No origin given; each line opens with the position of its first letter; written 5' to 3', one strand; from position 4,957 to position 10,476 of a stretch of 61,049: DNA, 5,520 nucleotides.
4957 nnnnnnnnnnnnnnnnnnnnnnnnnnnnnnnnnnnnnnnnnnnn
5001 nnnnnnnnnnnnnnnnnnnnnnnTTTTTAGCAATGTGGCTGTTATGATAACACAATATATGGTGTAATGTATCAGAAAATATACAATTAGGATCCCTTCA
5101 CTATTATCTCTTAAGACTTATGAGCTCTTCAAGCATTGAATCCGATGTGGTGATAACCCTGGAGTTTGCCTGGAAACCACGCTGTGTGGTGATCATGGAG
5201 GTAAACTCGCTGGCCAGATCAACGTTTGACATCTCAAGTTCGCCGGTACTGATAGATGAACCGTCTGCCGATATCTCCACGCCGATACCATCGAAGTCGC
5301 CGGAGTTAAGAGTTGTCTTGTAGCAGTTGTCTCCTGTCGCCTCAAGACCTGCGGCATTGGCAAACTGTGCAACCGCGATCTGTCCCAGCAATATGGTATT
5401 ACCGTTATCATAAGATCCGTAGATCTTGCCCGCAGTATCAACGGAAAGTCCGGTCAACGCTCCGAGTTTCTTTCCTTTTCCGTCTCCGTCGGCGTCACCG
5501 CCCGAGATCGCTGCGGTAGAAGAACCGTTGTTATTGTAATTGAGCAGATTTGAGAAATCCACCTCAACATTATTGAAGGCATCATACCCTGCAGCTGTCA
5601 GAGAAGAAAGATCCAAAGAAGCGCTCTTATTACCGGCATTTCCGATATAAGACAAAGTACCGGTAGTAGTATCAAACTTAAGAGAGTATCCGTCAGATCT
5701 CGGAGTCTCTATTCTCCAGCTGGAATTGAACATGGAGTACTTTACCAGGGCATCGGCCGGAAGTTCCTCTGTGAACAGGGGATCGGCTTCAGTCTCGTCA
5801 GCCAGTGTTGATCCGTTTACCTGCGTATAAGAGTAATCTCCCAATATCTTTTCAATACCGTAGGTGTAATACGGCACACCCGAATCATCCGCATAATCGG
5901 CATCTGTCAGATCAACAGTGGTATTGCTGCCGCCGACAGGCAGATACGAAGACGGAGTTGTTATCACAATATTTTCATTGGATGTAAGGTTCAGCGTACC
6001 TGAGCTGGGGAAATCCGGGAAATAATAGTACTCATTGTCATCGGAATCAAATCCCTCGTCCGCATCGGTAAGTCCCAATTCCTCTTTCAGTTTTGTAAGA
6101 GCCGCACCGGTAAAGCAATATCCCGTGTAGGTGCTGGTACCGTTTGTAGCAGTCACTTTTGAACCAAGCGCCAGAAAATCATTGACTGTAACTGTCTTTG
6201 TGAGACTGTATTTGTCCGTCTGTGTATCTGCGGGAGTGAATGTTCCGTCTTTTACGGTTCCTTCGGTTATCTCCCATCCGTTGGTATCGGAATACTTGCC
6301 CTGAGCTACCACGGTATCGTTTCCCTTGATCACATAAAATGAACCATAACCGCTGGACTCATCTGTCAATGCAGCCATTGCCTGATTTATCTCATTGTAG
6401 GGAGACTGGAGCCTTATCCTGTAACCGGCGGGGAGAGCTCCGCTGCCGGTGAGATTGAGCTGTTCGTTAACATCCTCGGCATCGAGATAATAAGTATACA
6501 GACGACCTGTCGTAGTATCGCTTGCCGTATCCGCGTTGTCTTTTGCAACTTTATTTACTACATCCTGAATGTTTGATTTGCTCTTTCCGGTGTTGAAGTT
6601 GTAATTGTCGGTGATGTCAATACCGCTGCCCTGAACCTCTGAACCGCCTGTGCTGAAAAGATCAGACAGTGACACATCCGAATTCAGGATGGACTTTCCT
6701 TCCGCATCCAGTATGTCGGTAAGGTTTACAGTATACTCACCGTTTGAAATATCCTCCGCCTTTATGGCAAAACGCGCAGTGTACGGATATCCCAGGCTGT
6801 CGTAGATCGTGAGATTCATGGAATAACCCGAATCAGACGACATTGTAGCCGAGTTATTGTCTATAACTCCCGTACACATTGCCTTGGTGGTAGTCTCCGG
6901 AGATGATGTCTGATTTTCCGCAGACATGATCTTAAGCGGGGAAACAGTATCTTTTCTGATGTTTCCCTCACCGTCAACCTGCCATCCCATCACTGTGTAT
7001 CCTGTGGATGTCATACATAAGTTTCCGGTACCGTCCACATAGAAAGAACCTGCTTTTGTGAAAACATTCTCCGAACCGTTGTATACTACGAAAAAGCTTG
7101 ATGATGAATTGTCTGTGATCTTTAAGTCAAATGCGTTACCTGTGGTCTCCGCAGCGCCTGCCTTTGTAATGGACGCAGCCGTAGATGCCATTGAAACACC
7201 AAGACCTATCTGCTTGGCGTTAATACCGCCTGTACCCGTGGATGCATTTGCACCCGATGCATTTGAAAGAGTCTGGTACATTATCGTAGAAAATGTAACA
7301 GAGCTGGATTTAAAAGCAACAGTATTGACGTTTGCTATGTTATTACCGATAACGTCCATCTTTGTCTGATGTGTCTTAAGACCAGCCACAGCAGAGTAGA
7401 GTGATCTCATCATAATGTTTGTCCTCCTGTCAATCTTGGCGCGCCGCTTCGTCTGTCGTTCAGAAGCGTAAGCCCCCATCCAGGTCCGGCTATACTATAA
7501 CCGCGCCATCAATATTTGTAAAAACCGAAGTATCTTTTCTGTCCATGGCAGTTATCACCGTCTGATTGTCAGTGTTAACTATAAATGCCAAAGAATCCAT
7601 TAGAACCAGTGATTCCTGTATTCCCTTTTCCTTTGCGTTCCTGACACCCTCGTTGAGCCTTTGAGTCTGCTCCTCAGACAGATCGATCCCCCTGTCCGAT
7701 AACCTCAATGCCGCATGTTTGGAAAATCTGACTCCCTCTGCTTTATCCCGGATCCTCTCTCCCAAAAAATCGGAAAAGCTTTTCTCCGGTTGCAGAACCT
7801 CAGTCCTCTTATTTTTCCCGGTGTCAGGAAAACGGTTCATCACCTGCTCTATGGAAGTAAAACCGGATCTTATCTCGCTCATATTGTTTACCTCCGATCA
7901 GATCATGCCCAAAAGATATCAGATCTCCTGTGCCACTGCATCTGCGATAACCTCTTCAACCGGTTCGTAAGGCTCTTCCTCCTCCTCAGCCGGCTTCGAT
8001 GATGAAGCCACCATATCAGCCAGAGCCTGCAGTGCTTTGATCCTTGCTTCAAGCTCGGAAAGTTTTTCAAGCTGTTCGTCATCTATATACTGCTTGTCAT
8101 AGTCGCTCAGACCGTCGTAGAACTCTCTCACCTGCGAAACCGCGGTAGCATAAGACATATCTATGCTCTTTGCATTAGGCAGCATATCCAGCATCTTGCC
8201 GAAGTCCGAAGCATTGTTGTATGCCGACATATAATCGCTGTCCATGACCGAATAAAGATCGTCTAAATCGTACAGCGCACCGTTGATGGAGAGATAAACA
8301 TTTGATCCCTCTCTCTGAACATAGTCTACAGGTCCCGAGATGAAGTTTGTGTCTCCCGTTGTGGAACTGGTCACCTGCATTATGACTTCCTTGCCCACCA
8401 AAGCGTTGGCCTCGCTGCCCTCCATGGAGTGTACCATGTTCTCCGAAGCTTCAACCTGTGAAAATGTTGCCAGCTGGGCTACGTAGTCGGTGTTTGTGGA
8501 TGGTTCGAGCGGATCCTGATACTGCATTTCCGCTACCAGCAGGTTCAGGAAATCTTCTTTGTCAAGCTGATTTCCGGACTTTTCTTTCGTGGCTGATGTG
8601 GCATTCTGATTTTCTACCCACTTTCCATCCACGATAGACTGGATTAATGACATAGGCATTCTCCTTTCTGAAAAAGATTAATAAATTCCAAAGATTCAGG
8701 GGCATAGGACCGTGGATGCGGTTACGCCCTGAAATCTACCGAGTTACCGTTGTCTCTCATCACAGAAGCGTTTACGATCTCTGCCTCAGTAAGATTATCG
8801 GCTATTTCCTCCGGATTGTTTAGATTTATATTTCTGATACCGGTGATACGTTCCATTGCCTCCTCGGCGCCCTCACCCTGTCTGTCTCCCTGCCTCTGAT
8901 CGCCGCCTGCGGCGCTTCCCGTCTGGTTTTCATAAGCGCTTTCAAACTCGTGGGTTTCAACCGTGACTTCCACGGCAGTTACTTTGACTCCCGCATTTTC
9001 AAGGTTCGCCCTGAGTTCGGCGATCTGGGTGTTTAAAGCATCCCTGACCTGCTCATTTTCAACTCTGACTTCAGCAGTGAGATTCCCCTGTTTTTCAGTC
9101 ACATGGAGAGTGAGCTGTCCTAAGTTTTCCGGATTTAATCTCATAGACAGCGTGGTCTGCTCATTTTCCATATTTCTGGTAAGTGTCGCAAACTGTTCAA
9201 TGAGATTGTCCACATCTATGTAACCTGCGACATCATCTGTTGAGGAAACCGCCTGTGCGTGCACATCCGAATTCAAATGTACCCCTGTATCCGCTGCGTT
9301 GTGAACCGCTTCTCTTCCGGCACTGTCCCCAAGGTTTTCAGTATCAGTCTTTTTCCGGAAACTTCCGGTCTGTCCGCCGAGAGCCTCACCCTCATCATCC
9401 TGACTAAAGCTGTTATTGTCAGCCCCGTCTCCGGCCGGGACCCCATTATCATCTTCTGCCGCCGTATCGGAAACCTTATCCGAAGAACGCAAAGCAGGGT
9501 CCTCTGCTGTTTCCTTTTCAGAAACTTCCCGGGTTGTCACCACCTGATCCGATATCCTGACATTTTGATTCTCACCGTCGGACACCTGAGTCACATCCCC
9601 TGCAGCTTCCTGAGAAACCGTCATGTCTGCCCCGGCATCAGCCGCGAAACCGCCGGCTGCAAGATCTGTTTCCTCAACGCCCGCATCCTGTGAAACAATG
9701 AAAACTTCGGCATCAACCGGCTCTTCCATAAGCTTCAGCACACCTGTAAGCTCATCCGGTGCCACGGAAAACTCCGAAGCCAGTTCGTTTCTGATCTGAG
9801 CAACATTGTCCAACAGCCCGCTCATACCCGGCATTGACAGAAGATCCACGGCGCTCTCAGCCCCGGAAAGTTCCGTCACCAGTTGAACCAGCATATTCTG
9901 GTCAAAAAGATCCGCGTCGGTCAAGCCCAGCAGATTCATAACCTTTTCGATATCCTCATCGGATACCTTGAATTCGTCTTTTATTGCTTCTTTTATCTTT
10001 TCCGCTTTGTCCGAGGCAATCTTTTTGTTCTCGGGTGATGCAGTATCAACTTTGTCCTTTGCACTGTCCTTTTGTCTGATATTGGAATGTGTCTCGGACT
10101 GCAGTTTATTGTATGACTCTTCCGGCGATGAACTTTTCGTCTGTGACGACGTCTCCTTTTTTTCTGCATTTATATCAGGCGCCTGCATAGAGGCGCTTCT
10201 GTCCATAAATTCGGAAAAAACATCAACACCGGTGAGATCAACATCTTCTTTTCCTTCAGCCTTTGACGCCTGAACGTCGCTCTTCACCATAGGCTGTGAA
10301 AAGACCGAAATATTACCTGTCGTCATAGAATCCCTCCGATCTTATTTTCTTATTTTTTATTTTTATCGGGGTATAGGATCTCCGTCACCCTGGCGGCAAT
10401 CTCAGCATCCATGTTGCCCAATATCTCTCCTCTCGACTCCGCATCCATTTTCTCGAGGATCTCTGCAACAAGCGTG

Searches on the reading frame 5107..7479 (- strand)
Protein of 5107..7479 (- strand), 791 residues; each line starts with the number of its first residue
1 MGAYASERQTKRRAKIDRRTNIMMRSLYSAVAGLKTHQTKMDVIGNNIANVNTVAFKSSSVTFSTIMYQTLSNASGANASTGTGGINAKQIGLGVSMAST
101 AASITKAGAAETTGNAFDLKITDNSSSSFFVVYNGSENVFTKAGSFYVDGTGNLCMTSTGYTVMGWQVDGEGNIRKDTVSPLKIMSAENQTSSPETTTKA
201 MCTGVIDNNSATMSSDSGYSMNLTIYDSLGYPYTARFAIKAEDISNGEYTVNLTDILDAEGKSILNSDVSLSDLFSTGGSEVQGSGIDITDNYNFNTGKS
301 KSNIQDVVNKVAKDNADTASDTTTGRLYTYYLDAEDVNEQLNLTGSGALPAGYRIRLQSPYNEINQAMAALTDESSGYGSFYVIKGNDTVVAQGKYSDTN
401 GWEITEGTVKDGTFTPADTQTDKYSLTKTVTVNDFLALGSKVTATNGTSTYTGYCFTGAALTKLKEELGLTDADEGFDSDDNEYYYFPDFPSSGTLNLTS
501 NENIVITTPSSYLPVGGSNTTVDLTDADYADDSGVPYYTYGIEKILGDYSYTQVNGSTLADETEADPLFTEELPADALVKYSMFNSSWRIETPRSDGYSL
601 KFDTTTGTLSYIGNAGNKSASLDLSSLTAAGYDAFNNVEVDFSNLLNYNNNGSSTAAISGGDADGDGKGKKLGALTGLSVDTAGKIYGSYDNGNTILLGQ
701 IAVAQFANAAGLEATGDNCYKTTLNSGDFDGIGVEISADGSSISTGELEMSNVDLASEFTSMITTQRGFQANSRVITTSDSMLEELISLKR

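Call 67: search_protein_families(library=pfam, proteins=[window:5107-7479:-], max_evalue=0.00001)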
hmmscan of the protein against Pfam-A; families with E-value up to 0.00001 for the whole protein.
window:5107-7479:- (791 aa): 3 families
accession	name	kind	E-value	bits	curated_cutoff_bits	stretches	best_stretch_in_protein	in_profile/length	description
PF06429.18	Flg_bbr_C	-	4.4e-17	61.8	23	1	746-789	3-46/46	Flagellar basal body rod FlgEFG protein C-terminal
PF00460.25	Flg_bb_rod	-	3.4e-09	36.9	20.7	1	27-57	1-31/31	Flagella basal body rod protein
PF22692.1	LlgE_F_G_D1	-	4.5e-06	27.2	27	0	128-171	6-44/64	Flagellar hook protein FlgE/F/G D1 domain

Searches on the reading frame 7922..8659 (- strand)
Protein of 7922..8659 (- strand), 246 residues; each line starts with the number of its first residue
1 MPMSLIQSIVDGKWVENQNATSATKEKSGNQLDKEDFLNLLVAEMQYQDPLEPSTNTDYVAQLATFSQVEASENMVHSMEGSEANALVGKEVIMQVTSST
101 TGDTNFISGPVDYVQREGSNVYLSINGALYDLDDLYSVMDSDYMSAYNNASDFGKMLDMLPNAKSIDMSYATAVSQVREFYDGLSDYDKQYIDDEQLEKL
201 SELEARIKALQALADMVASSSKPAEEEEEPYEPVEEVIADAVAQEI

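Call 67: search_protein_families(library=pfam, proteins=[window:7922-8659:-], max_evalue=0.00001)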
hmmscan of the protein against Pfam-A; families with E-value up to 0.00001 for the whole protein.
window:7922-8659:- (246 aa): 1 family
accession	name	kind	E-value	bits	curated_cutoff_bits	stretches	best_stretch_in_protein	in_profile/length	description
PF03963.19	FlgD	-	2e-22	79.6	27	1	16-80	10-74/75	Flagellar hook capping protein - N-terminal region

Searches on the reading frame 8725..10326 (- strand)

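Call 67: search_protein_families(library=pfam, proteins=[window:8725-10326:-], max_evalue=0.00001)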
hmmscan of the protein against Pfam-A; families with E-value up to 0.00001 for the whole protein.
window:8725-10326:- (534 aa): 1 family
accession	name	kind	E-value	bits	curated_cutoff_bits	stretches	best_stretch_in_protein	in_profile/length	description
PF02120.21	Flg_hook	-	2.4e-17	62.9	29.8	1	386-457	8-79/85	Flagellar hook-length control protein FliK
